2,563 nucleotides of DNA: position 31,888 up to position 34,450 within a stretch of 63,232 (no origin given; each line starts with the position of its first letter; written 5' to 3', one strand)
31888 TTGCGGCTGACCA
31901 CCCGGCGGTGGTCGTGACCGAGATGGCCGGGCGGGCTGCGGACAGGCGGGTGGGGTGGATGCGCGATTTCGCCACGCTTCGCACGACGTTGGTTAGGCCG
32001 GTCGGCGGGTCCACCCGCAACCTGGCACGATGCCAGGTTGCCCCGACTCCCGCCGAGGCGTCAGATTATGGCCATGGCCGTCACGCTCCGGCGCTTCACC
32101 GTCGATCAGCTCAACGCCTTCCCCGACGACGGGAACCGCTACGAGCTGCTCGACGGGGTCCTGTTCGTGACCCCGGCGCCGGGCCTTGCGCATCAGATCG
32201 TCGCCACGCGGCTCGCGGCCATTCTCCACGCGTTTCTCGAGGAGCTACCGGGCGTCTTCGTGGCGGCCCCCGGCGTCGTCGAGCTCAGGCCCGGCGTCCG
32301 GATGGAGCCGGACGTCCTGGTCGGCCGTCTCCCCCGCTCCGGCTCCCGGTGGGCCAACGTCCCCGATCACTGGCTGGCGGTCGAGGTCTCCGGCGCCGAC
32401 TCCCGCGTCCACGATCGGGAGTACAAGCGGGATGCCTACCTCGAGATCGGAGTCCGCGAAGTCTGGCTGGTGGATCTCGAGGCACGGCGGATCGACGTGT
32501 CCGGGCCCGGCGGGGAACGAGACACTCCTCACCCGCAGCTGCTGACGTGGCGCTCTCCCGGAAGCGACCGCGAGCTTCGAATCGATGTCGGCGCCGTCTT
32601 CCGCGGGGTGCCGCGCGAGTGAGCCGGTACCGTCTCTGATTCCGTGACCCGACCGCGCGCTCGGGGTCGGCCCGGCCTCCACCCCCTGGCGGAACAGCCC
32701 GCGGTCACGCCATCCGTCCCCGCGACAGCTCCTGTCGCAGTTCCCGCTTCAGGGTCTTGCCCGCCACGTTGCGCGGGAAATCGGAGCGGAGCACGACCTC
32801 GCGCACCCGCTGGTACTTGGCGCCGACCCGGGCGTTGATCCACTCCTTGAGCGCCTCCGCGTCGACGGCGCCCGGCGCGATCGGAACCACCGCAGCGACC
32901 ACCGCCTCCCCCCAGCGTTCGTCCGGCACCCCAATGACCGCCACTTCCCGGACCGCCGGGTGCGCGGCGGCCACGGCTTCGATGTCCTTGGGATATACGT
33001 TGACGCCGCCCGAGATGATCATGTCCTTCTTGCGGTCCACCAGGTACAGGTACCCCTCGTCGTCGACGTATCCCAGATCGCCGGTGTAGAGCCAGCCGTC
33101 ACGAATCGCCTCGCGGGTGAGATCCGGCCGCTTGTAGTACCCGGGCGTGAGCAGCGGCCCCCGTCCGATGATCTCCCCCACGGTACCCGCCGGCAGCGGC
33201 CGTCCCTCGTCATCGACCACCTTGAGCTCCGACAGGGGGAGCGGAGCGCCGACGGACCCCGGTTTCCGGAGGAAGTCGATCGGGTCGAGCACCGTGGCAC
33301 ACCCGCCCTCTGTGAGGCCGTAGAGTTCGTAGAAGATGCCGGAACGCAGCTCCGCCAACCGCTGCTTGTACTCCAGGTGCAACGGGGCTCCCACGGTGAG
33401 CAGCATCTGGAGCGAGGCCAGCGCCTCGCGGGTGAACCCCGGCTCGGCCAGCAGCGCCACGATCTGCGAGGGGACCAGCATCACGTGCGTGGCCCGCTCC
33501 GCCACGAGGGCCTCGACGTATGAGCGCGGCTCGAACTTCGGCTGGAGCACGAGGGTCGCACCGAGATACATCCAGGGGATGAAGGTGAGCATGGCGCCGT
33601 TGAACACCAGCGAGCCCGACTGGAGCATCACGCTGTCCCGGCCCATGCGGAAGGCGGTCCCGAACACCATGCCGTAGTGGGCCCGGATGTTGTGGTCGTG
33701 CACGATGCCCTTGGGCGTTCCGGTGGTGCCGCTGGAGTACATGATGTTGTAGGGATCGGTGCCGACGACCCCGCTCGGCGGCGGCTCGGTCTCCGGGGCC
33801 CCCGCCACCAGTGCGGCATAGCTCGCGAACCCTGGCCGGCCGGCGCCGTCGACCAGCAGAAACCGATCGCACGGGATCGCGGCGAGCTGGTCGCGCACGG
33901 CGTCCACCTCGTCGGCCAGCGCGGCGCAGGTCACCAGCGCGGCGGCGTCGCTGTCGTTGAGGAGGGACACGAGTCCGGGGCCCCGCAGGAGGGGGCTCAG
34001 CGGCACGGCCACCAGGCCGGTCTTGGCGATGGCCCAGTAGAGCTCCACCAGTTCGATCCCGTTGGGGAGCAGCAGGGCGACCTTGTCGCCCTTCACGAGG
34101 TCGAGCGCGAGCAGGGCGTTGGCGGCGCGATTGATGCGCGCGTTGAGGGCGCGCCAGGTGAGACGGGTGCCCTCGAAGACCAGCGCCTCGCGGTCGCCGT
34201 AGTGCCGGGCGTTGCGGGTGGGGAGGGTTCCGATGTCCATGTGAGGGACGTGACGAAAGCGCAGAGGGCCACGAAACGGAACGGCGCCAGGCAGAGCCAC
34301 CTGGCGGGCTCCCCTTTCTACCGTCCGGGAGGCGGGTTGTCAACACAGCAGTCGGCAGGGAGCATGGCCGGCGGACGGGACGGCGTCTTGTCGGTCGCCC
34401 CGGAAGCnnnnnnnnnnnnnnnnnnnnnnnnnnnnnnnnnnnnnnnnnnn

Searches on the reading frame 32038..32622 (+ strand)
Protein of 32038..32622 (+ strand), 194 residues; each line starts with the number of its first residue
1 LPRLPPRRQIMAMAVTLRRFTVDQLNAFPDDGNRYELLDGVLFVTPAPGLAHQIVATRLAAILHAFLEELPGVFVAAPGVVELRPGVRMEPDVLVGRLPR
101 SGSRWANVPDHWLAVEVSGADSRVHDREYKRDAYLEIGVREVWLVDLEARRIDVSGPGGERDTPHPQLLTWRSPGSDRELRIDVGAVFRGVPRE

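Call 56: search_protein_families(library=pfam, proteins=[window:32038-32622:+], max_evalue=0.00001)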
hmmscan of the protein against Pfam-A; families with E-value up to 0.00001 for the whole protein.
window:32038-32622:+ (194 aa): 1 family
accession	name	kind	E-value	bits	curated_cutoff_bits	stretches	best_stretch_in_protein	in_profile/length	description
PF05685.18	Uma2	-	3.5e-21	75.9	27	1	23-158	2-142/172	Putative restriction endonuclease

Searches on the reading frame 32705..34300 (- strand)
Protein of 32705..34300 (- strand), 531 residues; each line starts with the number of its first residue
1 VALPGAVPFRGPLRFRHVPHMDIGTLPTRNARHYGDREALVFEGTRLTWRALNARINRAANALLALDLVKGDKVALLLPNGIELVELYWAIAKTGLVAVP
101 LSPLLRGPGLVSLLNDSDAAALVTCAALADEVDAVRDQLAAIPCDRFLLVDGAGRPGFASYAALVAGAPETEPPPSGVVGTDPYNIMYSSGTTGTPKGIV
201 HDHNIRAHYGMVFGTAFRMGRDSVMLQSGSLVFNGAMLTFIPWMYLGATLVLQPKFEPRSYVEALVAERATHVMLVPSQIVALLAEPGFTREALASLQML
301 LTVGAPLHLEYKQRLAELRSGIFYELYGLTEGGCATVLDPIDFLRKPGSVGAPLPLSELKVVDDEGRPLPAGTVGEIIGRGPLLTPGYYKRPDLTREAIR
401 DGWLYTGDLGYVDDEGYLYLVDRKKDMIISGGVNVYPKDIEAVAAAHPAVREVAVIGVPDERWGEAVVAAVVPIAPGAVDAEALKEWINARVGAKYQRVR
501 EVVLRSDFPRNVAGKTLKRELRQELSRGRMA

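Call 55: search_protein_families(library=pfam, proteins=[window:32705-34300:-], max_evalue=0.00001)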
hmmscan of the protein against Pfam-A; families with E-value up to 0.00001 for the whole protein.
window:32705-34300:- (531 aa): 2 families
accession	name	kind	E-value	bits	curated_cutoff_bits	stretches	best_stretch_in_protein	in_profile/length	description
PF00501.34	AMP-binding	-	4.5e-81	273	29.9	1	29-389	3-384/384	AMP-binding enzyme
PF13193.12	AMP-binding_C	-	7.9e-17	62.4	24.5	1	440-515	2-76/76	AMP-binding enzyme C-terminal domain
